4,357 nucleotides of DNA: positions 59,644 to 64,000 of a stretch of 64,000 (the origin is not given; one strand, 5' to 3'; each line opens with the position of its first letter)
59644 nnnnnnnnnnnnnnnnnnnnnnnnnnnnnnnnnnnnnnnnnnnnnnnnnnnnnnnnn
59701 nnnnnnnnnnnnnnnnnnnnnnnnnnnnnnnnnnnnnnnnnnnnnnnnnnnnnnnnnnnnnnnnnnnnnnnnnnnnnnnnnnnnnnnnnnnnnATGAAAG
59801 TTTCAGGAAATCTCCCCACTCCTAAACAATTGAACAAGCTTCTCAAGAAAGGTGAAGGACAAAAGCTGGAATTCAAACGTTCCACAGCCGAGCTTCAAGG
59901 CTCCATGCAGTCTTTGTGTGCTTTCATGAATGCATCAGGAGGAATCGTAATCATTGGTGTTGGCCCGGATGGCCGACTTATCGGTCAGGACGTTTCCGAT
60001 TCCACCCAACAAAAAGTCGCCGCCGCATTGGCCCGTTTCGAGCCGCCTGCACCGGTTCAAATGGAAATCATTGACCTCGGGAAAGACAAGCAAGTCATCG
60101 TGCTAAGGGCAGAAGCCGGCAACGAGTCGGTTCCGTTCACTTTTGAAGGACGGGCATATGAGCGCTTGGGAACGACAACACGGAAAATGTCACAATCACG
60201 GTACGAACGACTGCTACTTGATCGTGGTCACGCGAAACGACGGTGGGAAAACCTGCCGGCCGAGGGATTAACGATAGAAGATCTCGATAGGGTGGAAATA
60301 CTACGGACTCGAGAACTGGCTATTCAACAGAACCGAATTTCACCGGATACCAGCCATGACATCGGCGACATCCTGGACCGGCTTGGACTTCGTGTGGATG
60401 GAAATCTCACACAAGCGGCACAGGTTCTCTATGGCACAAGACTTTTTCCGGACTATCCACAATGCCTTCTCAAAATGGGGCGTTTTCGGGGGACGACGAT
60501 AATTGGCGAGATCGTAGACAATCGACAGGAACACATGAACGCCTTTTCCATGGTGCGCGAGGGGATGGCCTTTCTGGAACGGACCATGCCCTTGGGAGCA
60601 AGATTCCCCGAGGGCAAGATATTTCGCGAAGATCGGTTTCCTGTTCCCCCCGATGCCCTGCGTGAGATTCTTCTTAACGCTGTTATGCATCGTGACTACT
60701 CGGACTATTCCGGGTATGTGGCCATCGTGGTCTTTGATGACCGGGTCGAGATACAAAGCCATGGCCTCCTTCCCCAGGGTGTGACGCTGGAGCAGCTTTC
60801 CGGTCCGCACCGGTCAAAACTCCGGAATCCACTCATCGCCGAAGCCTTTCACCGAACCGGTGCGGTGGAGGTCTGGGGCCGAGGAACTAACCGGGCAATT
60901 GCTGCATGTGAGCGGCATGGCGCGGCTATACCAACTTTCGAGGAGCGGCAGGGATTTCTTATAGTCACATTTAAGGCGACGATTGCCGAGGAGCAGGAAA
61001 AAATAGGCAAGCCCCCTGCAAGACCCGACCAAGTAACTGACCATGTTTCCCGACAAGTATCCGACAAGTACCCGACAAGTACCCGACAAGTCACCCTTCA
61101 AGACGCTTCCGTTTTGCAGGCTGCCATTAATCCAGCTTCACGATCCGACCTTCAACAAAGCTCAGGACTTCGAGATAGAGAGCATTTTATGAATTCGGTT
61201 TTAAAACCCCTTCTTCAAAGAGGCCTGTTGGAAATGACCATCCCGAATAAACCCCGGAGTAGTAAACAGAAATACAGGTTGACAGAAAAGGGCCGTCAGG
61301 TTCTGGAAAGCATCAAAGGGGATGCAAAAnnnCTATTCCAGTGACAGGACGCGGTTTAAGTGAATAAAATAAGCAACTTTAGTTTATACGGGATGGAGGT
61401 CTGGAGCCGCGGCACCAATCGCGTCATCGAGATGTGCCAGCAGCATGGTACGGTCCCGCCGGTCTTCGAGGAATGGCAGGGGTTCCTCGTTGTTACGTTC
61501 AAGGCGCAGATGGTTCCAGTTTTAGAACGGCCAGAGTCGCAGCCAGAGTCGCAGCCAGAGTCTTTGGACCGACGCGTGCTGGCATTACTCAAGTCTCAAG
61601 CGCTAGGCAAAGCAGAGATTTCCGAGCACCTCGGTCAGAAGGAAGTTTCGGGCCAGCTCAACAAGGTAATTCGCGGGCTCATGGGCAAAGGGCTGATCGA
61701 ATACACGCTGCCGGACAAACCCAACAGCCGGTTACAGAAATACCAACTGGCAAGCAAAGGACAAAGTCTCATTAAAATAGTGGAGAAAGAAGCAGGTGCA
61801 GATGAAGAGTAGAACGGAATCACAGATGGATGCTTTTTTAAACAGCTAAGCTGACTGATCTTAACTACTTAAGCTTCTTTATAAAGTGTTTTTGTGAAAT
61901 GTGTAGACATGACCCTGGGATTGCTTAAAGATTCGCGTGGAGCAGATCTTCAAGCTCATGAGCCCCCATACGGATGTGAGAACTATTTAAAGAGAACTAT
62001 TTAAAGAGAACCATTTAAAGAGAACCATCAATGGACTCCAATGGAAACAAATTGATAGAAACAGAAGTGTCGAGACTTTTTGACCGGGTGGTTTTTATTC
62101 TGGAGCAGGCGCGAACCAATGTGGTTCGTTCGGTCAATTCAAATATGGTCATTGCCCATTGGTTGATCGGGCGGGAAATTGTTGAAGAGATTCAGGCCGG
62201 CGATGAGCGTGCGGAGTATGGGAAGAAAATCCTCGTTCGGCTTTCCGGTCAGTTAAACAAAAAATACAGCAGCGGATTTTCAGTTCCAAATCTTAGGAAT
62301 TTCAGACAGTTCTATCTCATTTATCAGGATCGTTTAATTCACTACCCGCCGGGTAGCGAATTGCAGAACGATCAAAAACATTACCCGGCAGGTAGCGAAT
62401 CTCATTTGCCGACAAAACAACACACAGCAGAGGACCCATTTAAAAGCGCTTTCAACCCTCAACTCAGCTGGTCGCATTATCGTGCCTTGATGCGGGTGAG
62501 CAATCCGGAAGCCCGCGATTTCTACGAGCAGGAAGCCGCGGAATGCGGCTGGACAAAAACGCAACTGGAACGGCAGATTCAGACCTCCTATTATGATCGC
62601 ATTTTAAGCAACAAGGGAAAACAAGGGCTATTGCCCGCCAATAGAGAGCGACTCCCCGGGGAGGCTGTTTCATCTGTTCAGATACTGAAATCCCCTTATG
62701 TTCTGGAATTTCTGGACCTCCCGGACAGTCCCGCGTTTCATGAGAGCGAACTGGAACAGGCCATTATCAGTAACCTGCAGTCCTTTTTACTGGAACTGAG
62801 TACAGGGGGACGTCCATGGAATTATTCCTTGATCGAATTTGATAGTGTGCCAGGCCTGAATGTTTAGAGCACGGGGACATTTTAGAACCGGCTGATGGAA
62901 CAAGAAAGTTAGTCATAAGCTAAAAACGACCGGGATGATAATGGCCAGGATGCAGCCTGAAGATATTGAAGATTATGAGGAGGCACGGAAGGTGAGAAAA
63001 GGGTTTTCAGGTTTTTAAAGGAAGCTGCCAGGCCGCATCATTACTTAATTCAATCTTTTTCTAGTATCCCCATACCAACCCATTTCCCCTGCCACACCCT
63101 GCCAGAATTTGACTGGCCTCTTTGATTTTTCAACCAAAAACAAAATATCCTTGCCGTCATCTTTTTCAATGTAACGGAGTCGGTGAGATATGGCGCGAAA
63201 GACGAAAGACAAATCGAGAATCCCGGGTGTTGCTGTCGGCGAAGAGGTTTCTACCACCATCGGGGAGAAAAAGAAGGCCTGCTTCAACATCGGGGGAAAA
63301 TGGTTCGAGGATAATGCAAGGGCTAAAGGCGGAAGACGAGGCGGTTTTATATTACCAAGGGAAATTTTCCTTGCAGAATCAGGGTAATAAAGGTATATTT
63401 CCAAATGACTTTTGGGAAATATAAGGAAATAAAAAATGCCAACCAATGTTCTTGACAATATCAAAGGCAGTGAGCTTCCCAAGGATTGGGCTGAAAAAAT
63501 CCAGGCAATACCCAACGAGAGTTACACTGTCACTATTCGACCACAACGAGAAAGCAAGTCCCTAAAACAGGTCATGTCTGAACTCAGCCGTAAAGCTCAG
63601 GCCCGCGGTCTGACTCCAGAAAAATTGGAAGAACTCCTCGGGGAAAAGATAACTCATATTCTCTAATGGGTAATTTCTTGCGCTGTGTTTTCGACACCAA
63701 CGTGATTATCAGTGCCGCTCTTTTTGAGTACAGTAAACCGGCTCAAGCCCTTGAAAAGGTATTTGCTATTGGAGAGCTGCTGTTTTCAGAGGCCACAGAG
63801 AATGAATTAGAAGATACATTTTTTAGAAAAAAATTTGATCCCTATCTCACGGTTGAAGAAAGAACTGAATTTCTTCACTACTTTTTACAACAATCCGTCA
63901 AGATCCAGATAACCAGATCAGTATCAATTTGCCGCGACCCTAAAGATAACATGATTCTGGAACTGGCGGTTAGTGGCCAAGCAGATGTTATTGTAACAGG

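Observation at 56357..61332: Translationally coupled SNF2-helicase/DUF3883-nuclease + AlbA_2(Schlafen-type)/HATPase_c_4 pair: candidate two-gene defence module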

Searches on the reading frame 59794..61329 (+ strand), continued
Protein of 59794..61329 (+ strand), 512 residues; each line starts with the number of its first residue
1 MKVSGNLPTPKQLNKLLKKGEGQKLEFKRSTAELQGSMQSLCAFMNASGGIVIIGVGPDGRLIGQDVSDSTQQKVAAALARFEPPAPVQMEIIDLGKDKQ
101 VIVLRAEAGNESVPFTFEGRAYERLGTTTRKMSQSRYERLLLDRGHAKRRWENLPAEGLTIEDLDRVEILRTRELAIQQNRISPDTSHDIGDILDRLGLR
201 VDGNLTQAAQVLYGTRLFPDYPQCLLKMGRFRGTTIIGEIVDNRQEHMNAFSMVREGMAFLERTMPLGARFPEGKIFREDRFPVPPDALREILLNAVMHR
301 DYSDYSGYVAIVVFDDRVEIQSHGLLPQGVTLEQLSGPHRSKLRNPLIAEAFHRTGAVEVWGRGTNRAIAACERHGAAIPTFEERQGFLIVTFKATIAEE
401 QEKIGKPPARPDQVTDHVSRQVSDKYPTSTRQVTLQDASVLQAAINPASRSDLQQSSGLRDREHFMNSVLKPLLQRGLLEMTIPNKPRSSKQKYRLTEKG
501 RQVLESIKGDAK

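Call 64: fold_search(model_id=the predicted structure, library=pdb)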
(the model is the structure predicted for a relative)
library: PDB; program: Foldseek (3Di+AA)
matches with E <= 10: 466; with E <= 0.001: 13
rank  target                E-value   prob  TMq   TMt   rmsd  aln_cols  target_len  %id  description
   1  3lmm_D                1.0e-13  1.00  0.23  0.21  20.1       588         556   16  Crystal Structure of the DIP2311 protein from Corynebacterium diphtheriae, Northeast Structural Genomics Consortium Ta (released 2010-02-16)
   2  3lmm_B                1.3e-13  1.00  0.23  0.21  20.2       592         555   16  Crystal Structure of the DIP2311 protein from Corynebacterium diphtheriae, Northeast Structural Genomics Consortium Ta (released 2010-02-16)
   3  3lmm_C                9.9e-13  1.00  0.22  0.24  21.3       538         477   16  Crystal Structure of the DIP2311 protein from Corynebacterium diphtheriae, Northeast Structural Genomics Consortium Ta (released 2010-02-16)
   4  3lmm_A                2.2e-12  1.00  0.22  0.23  21.3       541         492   17  Crystal Structure of the DIP2311 protein from Corynebacterium diphtheriae, Northeast Structural Genomics Consortium Ta (released 2010-02-16)
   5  7zel_A                9.8e-05  1.00  0.16  0.10  12.0       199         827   17  Human SLFN11 dimer apoenzyme (released 2022-09-28)
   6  7lre_A                1.8e-04  1.00  0.17  0.17  17.5       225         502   13  Cryo-EM of the SLFN12-PDE3A complex: SLFN12 body refinement (released 2021-06-09)
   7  7lrd_A                1.8e-04  1.00  0.17  0.17  17.5       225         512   13  Cryo-EM of the SLFN12-PDE3A complex: Consensus subset model (released 2021-06-09)
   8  9uie_B                2.4e-04  1.00  0.18  0.11  11.2       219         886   14  Electronic microscopy structure of human schlafen14-E211A dimer in complex with dsRNA (released 2025-08-06)
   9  9nyy_B                3.9e-04  1.00  0.18  0.11  16.1       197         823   17  Nucleic acid bound human SLFN14, State 1 (released 2025-07-09)
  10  7eg0_B                5.3e-04  1.00  0.16  0.15  12.4       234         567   13  Cryo-EM structure of anagrelide-induced PDE3A-SLFN12 complex (released 2021-09-29)
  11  7zep_A                5.9e-04  1.00  0.18  0.11  11.1       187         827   16  Human SLFN11 E209A dimer (released 2022-09-28)
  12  4rgl                  7.2e-04  1.00  0.13  0.20   1.6        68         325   41  Crystal structure of a Fic family protein (Dde_2494) from Desulfovibrio desulfuricans G20 at 2.70 A resolution (released 2014-10-29)
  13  7q3z_B                8.5e-04  1.00  0.16  0.26   8.8       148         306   16  DNA/RNA binding protein (released 2022-01-26)
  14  7ksp_B                1.0e-03  1.00  0.20  0.43   4.8       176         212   17  Crystal structure of hSAMD9_DBD with DNA (released 2022-01-05)
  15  5yd0_C                1.0e-03  1.00  0.17  0.26   8.7       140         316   16  Crystal structure of Schlafen 13 (SLFN13) N'-domain (released 2018-03-28)
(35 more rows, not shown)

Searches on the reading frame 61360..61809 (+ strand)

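Call 6: search_protein_families(library=pfam, proteins=[window:61360-61809:+], max_evalue=0.01)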
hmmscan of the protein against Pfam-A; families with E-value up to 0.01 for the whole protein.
window:61360-61809:+ (150 aa): 2 families
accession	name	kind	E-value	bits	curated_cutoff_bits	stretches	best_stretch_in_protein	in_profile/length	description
PF21247.3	Fic-like_C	-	5.3e-10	39.5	27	1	72-130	5-63/64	Filamentation induced by cAMP protein Fic-like, C-terminal domain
PF13749.12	HATPase_c_4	-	0.0085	16.5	26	0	12-47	54-89/89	Putative ATP-dependent DNA helicase recG C-terminal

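Call 7: search_protein_families(library=padloc, proteins=[window:61360-61809:+], max_evalue=0.01)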
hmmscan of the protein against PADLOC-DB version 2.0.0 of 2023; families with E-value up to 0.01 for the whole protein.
window:61360-61809:+ (150 aa): 0 families

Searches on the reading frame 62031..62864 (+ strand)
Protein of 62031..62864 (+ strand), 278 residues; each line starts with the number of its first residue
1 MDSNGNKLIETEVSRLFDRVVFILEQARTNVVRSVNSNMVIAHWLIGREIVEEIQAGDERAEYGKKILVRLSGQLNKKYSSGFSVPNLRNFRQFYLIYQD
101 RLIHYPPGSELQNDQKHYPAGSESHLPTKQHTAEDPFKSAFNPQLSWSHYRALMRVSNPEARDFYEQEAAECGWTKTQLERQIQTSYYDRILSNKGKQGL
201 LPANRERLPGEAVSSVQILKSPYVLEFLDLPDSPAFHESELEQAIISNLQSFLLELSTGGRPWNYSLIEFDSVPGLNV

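Call 6: search_protein_families(library=pfam, proteins=[window:62031-62864:+], max_evalue=0.01)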
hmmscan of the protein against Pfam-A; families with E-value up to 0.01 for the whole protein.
window:62031-62864:+ (278 aa): 2 families
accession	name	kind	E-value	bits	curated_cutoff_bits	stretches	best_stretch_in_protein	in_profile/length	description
PF17761.7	DUF1016_N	-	1e-39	136.2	32.8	1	22-190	4-137/137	DUF1016 N-terminal domain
PF06250.17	YhcG_C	-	1.4e-07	31.9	32.5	1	217-259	2-42/157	YhcG PDDEXK nuclease domain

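Call 7: search_protein_families(library=padloc, proteins=[window:62031-62864:+], max_evalue=0.01)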
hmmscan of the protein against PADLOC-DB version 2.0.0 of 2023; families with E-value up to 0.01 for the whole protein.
window:62031-62864:+ (278 aa): 31 families (the best 25 are shown)
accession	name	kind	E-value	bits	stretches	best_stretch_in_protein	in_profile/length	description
PDLC04807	PDC-S02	-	5.3e-72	240.9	1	10-259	10-223/351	-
PDLC04820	PDC-S02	-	3e-66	221.7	2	137-259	116-239/332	-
PDLC04827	PDC-S02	-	1.6e-65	219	1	9-259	6-217/234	-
PDLC04812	PDC-S02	-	6.2e-43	144.3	1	13-189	8-147/151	-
PDLC04822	PDC-S02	-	7.5e-43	145.2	1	11-259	8-210/294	-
PDLC04795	PDC-S02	-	1.2e-40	137.8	1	8-259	19-228/357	-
PDLC04810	PDC-S02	-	1.2e-37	128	1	10-259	8-228/355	-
PDLC04831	PDC-S02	-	1.5e-37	127.8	1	10-258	8-214/346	-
PDLC04803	PDC-S02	-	7.9e-36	122.1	1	78-259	5-142/269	-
PDLC04797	PDC-S02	-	6.5e-35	117.9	1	14-167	6-122/126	-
PDLC04826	PDC-S02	-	4e-34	116.2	1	9-259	7-215/222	-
PDLC04808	PDC-S02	-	2.1e-32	109.6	1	16-100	7-91/111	-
PDLC04809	PDC-S02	-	3e-31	106.3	2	13-98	10-95/156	-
PDLC04830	PDC-S02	-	4.3e-31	106.2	2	15-101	17-103/159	-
PDLC04802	PDC-S02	-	4.2e-30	103.1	1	6-193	2-158/171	-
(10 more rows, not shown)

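Call 55: search_protein_families(library=ncbifam, proteins=[window:62031-62864:+], max_evalue=0.001)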
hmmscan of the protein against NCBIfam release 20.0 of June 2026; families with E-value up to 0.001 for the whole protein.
window:62031-62864:+ (278 aa): 0 families

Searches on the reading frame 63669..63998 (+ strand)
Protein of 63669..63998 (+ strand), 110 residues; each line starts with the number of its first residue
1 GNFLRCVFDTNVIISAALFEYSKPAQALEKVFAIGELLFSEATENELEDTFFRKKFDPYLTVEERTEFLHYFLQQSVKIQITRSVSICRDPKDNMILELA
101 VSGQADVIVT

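Call 55: search_protein_families(library=ncbifam, proteins=[window:63669-63998:+], max_evalue=0.001)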
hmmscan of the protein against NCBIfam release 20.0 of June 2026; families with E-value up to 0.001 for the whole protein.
window:63669-63998:+ (110 aa): 1 family
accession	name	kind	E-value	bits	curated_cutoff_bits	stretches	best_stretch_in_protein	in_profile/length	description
TIGR00305.1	TIGR00305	equivalog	7.7e-16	58.4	29.15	1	5-110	1-107/115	putative toxin-antitoxin system toxin component, PIN family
